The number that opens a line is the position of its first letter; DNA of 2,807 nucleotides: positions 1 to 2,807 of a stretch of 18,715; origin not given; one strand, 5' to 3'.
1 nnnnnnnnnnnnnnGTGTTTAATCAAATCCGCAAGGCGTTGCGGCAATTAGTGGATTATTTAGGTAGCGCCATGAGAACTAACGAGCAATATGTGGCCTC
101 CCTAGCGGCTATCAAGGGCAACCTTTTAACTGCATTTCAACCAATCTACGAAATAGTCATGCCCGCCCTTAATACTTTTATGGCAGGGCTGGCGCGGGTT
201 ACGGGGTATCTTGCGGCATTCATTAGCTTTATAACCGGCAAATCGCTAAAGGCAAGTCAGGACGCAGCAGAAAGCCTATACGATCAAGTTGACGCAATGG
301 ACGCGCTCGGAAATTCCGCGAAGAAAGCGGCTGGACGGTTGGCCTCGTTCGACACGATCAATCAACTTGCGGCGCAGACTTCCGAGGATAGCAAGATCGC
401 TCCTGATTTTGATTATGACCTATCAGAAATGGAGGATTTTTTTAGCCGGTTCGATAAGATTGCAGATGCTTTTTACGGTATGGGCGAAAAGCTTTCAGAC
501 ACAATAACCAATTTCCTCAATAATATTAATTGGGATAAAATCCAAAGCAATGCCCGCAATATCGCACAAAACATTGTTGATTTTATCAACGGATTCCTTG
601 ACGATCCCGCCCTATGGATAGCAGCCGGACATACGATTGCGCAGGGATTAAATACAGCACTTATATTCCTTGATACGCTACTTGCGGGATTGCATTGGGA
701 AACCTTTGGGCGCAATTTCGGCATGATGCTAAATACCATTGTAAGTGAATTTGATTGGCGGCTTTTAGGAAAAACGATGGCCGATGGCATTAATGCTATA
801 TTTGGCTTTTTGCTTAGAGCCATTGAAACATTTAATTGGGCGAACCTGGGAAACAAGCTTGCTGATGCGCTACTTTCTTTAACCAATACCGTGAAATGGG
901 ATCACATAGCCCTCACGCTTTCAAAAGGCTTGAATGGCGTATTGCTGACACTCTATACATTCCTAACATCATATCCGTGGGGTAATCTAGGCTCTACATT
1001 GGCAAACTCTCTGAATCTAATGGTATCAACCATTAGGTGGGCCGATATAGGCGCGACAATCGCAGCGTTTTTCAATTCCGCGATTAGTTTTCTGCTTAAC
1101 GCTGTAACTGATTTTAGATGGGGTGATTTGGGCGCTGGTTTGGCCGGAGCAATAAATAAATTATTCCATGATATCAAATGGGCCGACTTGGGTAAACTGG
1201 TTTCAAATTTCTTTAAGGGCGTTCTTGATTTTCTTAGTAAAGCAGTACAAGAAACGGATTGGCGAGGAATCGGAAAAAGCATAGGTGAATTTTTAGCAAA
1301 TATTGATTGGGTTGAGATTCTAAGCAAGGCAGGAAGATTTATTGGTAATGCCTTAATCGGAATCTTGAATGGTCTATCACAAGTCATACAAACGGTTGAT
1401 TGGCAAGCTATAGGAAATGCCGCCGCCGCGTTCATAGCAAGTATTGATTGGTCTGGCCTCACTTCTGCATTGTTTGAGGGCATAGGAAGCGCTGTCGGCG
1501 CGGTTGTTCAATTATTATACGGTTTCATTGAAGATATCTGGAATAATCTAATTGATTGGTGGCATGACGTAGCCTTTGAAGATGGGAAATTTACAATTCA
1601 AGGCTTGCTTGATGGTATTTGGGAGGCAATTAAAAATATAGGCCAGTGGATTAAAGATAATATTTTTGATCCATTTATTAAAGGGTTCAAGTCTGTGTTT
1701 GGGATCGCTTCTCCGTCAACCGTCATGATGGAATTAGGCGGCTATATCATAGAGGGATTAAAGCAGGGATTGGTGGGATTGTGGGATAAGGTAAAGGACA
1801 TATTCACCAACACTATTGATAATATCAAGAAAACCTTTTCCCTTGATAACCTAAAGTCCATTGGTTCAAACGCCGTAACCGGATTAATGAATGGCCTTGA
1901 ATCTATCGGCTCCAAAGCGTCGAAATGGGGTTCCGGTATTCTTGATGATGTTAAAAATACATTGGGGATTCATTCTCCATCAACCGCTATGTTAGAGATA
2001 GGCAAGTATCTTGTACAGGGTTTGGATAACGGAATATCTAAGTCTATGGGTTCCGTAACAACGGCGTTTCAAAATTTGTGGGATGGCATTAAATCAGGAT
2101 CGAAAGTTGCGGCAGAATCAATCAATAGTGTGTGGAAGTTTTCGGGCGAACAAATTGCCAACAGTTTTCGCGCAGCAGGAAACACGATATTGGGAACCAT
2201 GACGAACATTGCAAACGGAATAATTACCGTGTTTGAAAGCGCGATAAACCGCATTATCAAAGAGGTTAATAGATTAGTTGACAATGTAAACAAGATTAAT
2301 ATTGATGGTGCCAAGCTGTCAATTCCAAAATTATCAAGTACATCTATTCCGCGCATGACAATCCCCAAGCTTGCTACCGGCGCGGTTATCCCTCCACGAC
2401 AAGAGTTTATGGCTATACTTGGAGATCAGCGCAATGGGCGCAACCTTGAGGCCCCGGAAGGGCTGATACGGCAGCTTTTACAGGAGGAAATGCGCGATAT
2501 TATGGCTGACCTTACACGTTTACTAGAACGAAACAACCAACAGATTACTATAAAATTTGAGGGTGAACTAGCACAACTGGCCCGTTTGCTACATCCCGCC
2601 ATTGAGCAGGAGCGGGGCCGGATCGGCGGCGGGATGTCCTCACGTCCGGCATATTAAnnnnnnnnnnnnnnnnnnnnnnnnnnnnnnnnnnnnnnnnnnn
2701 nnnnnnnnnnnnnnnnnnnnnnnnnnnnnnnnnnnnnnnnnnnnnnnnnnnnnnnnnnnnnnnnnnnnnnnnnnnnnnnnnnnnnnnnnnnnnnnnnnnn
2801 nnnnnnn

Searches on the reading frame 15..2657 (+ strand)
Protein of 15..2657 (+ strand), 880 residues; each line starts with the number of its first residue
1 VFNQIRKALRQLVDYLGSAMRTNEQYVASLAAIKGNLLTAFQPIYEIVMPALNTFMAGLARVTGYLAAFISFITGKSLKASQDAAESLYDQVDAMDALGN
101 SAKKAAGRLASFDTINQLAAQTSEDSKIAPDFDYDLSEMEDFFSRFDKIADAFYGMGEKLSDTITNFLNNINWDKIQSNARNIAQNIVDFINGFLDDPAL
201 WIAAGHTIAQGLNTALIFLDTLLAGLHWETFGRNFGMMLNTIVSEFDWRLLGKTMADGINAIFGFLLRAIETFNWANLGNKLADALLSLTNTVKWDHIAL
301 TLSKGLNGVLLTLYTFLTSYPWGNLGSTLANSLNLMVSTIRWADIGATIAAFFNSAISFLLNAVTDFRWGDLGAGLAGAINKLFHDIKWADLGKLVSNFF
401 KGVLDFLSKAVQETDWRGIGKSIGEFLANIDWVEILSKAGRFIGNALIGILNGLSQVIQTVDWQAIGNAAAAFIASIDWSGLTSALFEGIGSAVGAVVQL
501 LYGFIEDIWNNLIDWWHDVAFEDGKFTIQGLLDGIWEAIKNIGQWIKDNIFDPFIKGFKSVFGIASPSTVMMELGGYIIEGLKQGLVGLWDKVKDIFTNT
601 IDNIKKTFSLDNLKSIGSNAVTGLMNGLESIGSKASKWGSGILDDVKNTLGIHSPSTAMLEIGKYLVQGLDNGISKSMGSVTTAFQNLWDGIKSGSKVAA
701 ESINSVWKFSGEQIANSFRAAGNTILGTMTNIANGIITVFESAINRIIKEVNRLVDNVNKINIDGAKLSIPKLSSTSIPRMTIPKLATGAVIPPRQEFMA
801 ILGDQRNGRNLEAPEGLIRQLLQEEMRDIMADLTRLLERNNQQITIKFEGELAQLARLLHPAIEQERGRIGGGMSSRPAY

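Call 24: search_protein_families(library=phrogs, proteins=[window:15-2657:+], max_evalue=0.001)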
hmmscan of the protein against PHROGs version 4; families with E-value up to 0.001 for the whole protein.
window:15-2657:+ (880 aa): 32 families (the best 25 are shown)
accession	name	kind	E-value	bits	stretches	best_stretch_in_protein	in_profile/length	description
phrog_1535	-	tail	1.7e-66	226.2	1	2-871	340-1145/1152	tail length tape measure protein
phrog_1272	-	tail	1.1e-31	110.5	3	613-681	1438-1511/1606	tail length tape measure protein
phrog_5493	-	tail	3e-31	109.6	2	4-608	556-1031/1102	tail length tape measure protein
phrog_58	-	tail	4.6e-30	105.8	2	46-587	393-983/1544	tail length tape measure protein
phrog_28918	-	unknown function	6.3e-27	94.7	3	85-501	285-741/1445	-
phrog_1204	-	tail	1.2e-21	77.4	1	613-696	1291-1377/1483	tail protein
phrog_305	-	tail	5.1e-21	76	2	49-608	293-756/1001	tail length tape measure protein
phrog_4372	-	tail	5.7e-20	71.4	2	443-612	1207-1371/1681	tail length tape measure protein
phrog_8462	-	tail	5e-17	62.9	2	432-632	339-550/672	tail length tape measure protein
phrog_1686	-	tail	2.2e-16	59.9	1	598-718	1033-1159/1224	tail length tape measure protein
phrog_167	-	tail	7.2e-13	48.2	1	92-809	498-1055/1555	tail length tape measure protein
phrog_23464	-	unknown function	1.7e-12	47.9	1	717-830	394-499/539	-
phrog_14917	-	tail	1.5e-11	43.6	1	522-587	1146-1211/2249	tail length tape measure protein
phrog_5448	-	tail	5.8e-11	41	1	342-597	1520-1815/3103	tail length tape measure protein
phrog_31409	-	tail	3.7e-10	40.4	1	23-102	244-323/365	tail length tape measure protein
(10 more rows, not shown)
